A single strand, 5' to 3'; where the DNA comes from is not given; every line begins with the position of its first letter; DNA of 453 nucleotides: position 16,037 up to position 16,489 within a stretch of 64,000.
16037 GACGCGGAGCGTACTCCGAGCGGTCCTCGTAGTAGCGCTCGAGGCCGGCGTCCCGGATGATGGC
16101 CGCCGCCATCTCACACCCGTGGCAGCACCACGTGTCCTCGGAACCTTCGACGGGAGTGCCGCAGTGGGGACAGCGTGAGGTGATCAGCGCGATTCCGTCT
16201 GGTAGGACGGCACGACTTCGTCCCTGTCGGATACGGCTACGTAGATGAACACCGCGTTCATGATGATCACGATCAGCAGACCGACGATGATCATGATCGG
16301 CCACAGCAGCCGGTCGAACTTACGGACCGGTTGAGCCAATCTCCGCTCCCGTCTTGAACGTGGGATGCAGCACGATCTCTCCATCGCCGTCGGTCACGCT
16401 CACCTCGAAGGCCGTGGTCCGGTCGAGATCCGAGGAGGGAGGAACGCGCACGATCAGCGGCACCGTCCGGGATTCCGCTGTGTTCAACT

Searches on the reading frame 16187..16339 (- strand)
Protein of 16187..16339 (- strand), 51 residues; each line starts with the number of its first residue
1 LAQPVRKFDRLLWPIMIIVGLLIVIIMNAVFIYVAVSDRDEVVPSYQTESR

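Call 73: search_protein_families(library=pfam, proteins=[window:16187-16339:-], max_evalue=0.05)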
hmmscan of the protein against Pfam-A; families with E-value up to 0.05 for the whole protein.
window:16187-16339:- (51 aa): 1 family
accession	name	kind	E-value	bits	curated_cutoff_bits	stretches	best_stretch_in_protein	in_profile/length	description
PF05751.16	FixH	-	0.00066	20.1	23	1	13-45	4-41/150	FixH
